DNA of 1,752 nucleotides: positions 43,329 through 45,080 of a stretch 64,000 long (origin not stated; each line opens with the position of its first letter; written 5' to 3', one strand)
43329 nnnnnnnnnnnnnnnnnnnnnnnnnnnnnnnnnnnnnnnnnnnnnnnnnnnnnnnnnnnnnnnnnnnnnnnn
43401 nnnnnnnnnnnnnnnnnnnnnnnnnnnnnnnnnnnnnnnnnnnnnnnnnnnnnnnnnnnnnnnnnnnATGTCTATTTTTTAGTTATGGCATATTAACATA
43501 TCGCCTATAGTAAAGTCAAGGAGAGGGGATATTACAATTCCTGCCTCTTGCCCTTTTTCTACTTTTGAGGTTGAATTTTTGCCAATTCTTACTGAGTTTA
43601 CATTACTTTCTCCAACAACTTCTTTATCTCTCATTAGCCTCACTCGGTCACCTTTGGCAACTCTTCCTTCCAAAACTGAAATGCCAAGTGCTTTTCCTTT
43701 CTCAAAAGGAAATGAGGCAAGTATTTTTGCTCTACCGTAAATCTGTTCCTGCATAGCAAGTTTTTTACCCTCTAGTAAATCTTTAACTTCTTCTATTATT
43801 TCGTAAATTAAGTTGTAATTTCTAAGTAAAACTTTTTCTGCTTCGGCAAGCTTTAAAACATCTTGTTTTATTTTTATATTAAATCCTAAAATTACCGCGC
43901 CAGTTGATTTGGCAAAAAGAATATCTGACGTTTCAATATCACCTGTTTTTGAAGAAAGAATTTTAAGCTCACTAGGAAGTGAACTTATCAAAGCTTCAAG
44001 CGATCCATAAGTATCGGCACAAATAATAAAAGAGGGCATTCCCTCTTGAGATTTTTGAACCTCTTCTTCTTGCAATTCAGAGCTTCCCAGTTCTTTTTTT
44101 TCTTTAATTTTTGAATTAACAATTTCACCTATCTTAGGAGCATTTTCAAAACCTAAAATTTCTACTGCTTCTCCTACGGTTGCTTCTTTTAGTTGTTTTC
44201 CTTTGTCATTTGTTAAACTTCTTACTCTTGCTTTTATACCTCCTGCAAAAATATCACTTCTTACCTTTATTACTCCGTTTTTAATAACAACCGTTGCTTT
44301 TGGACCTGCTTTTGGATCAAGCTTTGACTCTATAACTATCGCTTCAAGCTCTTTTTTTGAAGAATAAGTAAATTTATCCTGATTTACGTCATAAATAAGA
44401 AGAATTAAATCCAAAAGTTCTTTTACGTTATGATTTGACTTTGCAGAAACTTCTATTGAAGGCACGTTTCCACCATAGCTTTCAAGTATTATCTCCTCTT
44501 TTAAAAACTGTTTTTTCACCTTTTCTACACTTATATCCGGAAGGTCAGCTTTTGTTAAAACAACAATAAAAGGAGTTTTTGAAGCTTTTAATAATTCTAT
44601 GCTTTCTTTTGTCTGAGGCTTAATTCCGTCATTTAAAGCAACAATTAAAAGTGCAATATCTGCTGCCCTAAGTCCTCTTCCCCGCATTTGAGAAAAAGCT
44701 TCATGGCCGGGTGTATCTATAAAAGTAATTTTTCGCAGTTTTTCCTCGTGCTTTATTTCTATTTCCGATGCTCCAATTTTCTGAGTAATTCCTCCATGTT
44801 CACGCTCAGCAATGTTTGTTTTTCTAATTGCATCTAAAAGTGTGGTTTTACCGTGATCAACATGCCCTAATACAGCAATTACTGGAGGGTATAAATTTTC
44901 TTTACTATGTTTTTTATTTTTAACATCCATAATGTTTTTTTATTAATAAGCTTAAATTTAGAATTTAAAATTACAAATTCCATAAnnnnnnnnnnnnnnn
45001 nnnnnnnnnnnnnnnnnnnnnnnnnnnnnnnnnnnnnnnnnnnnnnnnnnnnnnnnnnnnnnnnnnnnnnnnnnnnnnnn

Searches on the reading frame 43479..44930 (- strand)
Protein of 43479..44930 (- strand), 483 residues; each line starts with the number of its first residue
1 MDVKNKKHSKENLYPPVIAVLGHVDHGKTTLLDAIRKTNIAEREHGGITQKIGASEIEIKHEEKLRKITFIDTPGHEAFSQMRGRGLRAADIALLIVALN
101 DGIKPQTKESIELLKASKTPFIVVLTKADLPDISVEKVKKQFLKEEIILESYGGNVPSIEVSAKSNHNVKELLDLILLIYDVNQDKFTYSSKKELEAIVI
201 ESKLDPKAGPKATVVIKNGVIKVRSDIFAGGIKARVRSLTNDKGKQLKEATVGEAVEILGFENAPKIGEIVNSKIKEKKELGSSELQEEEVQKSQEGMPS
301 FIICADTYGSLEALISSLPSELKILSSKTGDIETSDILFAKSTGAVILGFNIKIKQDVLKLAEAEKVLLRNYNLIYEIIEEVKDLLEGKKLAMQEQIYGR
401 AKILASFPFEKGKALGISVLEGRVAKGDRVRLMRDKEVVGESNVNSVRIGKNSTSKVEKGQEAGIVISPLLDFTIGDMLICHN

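Call 6: search_protein_families(library=pfam, proteins=[window:43479-44930:-], max_evalue=0.01)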
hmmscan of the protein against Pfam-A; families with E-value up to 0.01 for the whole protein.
window:43479-44930:- (483 aa): 12 families
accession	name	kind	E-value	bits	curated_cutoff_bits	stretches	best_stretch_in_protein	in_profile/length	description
PF00009.33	GTP_EFTU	-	1.8e-36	125.9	26.5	1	18-177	6-183/188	Elongation factor Tu GTP binding domain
PF11987.13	IF-2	-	4.3e-22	78.7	27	1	285-383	11-117/117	Translation-initiation factor 2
PF22042.2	EF-G_D2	-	5.6e-15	55.7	27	1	195-272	2-82/84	Elongation factor G domain 2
PF01926.29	MMR_HSR1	-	4.7e-12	46.5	21.9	1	18-127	2-113/113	50S ribosome-binding GTPase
PF00071.28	Ras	-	2.9e-09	37.1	21.6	1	19-176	3-156/162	Ras family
PF00350.29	Dynamin_N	-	6.1e-07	30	27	0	18-52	1-35/168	Dynamin family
PF08477.19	Roc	-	3.4e-06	27.7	27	1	18-129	2-119/119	Ras of Complex, Roc, domain of DAPkinase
PF03144.31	GTP_EFTU_D2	-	9.2e-06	26.4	30.3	1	415-478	4-71/73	Elongation factor Tu domain 2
PF10662.15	PduV-EutP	-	0.00015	22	21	1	18-175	4-140/143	Ethanolamine utilisation - propanediol utilisation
PF03029.23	ATP_bind_1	-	0.00037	20.8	27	1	58-196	85-231/240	Conserved hypothetical ATP binding protein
PF02421.24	FeoB_N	-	0.0013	18.7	27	1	18-174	3-154/156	Ferrous iron transport protein B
PF13476.12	AAA_23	-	0.0061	17.6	27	0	13-129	17-142/201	AAA domain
